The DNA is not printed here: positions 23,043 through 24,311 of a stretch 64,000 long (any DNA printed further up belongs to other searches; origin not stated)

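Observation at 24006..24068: The YcaO homologue has substitutions at the canonical ATP/Mg2+-binding residues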

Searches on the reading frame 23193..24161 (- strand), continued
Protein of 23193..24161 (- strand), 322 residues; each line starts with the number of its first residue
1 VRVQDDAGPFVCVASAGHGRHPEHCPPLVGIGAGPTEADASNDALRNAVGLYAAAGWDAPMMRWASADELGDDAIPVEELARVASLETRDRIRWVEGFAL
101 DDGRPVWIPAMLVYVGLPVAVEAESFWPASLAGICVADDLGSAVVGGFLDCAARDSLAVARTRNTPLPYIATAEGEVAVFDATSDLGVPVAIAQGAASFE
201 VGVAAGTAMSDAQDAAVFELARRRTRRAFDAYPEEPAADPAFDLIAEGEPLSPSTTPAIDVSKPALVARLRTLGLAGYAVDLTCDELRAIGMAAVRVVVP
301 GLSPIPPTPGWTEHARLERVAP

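Call 8: search_solved_structures(query=A1, max_evalue=1, show_alignments=5)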
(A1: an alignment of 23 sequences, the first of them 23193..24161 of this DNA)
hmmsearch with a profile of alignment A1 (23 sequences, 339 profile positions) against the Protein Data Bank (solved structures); distinct sequences matched with E-value up to 1: 8.
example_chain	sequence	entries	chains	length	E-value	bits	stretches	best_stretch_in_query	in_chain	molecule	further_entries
4v1t_A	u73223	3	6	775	7.3e-30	107.8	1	5-320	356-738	LYND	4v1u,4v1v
7u58_A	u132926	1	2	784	2.8e-28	102.6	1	5-319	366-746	MusD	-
4bs9_A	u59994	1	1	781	4.6e-28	101.9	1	5-320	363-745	TRUD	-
6pe3_A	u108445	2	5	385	4.1e-24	88.9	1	45-321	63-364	Uncharacterized protein MJ1094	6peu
6ci7_A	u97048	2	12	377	2.3e-16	63.4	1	110-318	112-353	YcaO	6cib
6gos_D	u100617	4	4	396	0.00045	23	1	112-240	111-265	Microcin B17-processing protein McbD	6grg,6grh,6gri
4q84_A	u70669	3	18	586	0.43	13.2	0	148-328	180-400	Ribosomal protein S12 methylthiotransferase accessory factor YcaO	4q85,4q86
1leh_A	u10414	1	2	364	0.53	12.9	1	119-215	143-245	LEUCINE DEHYDROGENASE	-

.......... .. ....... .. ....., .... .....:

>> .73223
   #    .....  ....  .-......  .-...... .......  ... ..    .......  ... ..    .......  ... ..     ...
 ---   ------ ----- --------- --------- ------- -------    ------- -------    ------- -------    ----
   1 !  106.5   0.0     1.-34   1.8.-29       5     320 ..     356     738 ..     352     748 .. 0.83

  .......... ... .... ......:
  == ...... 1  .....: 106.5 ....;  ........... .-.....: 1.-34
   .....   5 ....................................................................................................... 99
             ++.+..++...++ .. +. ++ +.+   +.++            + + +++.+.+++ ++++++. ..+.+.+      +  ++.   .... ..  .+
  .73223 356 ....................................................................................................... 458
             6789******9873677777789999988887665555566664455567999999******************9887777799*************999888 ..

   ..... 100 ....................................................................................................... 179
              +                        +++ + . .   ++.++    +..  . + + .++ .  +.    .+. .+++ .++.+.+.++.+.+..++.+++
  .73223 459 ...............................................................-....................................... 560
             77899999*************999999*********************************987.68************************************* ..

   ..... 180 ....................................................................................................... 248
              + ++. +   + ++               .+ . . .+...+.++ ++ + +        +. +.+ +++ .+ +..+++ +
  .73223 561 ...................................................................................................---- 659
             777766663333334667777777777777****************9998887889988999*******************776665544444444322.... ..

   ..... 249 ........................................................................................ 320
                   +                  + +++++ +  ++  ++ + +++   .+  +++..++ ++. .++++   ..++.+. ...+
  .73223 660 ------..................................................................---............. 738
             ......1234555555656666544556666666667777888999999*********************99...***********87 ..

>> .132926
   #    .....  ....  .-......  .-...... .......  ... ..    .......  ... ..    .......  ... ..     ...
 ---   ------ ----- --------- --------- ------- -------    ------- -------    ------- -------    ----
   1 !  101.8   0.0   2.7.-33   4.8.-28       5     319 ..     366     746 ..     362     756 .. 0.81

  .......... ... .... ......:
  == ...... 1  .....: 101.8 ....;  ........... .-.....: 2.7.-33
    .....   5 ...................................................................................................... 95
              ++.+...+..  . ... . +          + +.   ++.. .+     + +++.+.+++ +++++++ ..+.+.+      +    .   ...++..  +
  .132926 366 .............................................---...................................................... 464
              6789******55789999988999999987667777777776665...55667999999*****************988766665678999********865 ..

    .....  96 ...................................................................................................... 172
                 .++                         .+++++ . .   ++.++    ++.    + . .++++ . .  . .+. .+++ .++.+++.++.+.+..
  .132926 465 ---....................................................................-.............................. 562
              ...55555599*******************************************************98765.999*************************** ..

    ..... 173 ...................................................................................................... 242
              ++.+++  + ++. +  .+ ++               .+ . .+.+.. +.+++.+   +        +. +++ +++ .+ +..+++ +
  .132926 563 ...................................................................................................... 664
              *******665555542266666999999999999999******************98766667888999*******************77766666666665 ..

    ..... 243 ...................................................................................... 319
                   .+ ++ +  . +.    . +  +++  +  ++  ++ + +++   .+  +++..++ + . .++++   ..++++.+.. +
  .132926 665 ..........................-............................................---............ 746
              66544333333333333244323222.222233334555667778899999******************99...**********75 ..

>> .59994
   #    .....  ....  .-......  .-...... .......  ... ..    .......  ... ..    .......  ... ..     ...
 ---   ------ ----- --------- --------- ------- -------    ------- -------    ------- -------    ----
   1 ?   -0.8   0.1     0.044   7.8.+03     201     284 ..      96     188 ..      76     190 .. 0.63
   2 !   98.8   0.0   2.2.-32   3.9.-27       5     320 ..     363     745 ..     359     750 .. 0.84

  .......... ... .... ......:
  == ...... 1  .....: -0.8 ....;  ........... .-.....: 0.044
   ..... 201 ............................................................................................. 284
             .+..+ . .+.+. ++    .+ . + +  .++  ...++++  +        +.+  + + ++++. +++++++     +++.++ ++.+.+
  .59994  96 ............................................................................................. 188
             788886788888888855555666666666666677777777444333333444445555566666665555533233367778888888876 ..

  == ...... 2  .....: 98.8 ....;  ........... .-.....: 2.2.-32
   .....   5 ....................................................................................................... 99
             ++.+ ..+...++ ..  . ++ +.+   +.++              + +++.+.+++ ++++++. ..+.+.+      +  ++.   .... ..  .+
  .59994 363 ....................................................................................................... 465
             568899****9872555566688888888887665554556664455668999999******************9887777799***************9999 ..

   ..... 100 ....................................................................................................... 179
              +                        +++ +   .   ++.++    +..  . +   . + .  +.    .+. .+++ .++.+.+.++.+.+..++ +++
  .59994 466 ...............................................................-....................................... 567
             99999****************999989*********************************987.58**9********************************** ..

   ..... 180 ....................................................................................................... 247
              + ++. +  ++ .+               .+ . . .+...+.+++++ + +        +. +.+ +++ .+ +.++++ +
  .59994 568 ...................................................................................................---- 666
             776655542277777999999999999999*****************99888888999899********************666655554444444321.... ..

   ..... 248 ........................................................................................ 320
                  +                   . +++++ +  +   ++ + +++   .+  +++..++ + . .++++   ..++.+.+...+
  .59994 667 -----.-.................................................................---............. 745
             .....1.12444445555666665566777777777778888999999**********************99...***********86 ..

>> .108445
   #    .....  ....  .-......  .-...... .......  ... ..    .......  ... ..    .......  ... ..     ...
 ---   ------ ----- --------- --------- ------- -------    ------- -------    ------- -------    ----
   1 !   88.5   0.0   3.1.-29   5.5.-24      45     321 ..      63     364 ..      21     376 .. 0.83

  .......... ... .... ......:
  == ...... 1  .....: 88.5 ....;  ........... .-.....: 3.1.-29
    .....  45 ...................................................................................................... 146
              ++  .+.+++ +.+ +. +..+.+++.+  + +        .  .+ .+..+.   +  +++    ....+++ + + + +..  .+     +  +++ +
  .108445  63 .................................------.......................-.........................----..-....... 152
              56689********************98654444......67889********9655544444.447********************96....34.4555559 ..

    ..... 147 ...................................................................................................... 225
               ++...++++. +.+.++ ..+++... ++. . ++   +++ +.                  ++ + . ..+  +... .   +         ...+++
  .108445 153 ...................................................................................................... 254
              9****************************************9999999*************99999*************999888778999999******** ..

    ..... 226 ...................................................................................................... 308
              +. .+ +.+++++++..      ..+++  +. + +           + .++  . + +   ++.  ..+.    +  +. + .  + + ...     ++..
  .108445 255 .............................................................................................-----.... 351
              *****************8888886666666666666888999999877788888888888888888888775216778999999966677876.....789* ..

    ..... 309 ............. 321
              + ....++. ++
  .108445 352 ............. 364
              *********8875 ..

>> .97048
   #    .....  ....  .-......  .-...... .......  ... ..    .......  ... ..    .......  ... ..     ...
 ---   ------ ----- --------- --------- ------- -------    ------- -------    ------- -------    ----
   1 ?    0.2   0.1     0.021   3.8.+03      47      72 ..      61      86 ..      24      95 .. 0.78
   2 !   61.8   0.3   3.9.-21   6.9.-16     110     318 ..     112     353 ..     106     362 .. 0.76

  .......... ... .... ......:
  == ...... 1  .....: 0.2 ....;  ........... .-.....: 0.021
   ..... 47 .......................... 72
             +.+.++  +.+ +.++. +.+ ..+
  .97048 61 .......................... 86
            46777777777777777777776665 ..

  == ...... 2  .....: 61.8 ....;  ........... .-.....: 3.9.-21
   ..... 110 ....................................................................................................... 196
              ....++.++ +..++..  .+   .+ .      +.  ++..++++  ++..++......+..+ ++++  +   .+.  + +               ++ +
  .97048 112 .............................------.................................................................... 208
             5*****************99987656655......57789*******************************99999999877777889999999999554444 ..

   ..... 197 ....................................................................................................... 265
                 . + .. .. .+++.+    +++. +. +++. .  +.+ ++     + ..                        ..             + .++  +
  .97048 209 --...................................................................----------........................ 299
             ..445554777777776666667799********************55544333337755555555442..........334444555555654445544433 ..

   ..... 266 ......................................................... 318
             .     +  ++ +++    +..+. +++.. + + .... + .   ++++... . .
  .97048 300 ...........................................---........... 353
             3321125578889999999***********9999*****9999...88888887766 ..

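Call 10: find_encoding_contigs(protein=P0008, flank=10000, max_places=3)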
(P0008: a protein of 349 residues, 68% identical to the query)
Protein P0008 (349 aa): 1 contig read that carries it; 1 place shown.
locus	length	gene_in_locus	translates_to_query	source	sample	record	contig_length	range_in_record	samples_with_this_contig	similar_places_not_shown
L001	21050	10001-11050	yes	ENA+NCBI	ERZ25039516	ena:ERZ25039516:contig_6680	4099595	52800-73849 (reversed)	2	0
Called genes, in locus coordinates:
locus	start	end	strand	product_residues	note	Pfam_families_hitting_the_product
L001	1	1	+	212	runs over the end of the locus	PF09335:VTT_dom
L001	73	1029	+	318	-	PF10017:Methyltransf_33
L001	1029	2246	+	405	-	PF12867:DinB_2 (weak), PF03781:FGE-sulfatase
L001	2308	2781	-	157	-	PF01980:TrmO_N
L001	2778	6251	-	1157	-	PF02574:S-methyl_trans, PF00809:Pterin_bind, PF02607:B12-binding_2, PF02310:B12-binding, PF02965:Met_synt_B12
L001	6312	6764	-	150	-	PF01641:SelR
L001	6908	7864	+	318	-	-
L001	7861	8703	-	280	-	PF09995:MPAB_Lcp_cat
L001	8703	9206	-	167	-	PF03473:MOSC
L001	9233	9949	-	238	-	PF01738:DLH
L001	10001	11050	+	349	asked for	PF02624:YcaO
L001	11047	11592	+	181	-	-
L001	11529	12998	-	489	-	PF02515:CoA_transf_3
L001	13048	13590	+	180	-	PF01923:Cob_adeno_trans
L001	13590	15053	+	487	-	PF02789:Peptidase_M17_N, PF00883:Peptidase_M17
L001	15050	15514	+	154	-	PF10604:Polyketide_cyc2, PF03364:Polyketide_cyc (weak)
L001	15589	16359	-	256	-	PF00106:adh_short, PF13561:adh_short_C2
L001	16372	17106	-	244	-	PF01039:Carboxyl_trans, PF03255:ACCA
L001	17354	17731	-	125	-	-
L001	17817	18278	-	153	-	PF02801:Ketoacyl-synt_C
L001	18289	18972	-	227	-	PF00109:ketoacyl-synt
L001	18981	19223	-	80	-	PF14573:PP-binding_2 (weak), PF00550:PP-binding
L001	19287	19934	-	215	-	PF00106:adh_short, PF13561:adh_short_C2, PF08659:KR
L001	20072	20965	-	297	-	PF08545:ACP_syn_III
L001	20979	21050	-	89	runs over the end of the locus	PF00364:Biotin_lipoyl (faint)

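Call 11: find_encoding_contigs(protein=P0036, flank=8000, max_places=2)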
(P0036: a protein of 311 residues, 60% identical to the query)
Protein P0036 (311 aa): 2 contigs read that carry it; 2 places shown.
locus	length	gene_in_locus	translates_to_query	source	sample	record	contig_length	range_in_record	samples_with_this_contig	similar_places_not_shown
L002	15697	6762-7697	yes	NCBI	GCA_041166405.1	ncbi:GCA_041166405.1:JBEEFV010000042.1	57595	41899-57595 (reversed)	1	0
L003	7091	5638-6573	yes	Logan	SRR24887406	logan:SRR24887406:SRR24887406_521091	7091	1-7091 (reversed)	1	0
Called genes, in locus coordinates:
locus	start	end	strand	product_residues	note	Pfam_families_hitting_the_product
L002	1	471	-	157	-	?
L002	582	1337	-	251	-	PF05575:V_cholerae_RfbT (weak), PF05050:Methyltransf_21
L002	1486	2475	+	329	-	PF01073:3Beta_HSD, PF01370:Epimerase, PF02719:Polysacc_synt_2, PF04321:RmlD_sub_bind, PF13460:NAD_binding_10, PF16363:GDP_Man_Dehyd, PF07993:NAD_binding_4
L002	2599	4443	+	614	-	PF13489:Methyltransf_23, PF08241:Methyltransf_11, PF08242:Methyltransf_12, PF13649:Methyltransf_25, PF13847:Methyltransf_31 (weak)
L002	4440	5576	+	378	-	PF20706:GT4-conflict, PF00534:Glycos_transf_1, PF13692:Glyco_trans_1_4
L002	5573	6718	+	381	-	PF13439:Glyco_transf_4, PF13579:Glyco_trans_4_4, PF20706:GT4-conflict, PF00534:Glycos_transf_1, PF13692:Glyco_trans_1_4, PF13524:Glyco_trans_1_2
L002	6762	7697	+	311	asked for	PF02624:YcaO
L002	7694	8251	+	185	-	-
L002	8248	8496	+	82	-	-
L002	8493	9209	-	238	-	PF01738:DLH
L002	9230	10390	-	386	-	PF02515:CoA_transf_3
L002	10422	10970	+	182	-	PF01923:Cob_adeno_trans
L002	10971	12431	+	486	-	PF02789:Peptidase_M17_N, PF00883:Peptidase_M17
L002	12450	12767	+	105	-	PF05534:HicB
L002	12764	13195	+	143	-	-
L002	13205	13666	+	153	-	PF10604:Polyketide_cyc2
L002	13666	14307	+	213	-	PF04978:MST, PF12867:DinB_2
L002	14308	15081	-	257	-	PF00106:adh_short, PF13561:adh_short_C2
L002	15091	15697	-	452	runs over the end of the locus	PF01039:Carboxyl_trans, PF03255:ACCA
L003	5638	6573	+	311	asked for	PF02624:YcaO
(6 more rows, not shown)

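Call 12: find_encoding_contigs(protein=P0046, flank=8000, max_places=2)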
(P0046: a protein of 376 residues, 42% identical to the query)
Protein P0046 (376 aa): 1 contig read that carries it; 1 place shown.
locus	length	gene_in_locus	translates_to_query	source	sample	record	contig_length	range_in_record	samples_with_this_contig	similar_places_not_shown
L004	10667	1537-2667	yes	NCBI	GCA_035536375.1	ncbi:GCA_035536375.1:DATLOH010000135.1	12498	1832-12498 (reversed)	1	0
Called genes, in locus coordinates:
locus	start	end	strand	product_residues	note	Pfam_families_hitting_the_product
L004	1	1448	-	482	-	PF02574:S-methyl_trans, PF00809:Pterin_bind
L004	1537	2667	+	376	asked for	PF02624:YcaO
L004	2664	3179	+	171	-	-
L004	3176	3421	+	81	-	-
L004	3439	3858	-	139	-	-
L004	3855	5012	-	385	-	PF02515:CoA_transf_3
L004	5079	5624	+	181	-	PF01923:Cob_adeno_trans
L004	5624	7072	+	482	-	PF02789:Peptidase_M17_N, PF00883:Peptidase_M17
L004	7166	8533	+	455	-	-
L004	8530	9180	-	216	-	-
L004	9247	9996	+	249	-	PF02146:SIR2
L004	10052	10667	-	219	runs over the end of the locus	PF00881:Nitroreductase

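Call 13: find_encoding_contigs(protein=P0047, flank=8000, max_places=2)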
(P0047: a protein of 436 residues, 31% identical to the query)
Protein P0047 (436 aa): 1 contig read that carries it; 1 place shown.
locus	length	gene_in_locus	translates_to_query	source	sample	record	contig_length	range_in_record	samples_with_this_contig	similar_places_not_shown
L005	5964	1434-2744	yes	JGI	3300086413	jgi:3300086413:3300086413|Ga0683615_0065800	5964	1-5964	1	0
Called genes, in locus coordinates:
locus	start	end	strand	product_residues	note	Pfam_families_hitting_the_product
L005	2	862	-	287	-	?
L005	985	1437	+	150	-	-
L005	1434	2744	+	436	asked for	PF02624:YcaO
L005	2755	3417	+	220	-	-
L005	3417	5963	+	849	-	?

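Call 32: predict_structure(alignment_id=A1)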
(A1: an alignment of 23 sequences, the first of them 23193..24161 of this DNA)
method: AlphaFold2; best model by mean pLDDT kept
length: 322 residues; sequences in the alignment: 23
mean_pLDDT: 88.7   pTM: 0.90
mean pLDDT of the five models: 88.7, 88.7, 84.7, 84.0, 83.7
residues with pLDDT >= 90: 211; 70-90: 80; 50-70: 31; < 50: 0
segments of 3 or more residues with pLDDT < 50: none
pLDDT, mean of each block of 10 residues (from residue 1): 66 93 91 96 96 94 95 87 75 96 96 91 84 96 98 94 86 78 94 87 95 95 92 88 74 80 96 95 95 96 76 70 64
secondary structure, 60 per line:
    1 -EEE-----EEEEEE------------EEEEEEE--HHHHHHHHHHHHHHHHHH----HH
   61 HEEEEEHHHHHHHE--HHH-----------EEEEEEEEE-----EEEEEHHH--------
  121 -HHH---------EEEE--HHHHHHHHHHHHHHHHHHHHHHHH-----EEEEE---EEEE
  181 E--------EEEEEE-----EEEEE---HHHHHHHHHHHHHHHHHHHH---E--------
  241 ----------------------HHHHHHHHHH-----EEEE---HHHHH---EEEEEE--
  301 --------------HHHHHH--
elements in order: E2-4 E10-15 E28-34 H37-54 E62-66 H67-73 E91-99 E105-109 E134-137 H140-163 E169-173 E177-181 E190-195 E201-205 H209-228 H263-272 E278-281 H285-289 E293-298 H315-320
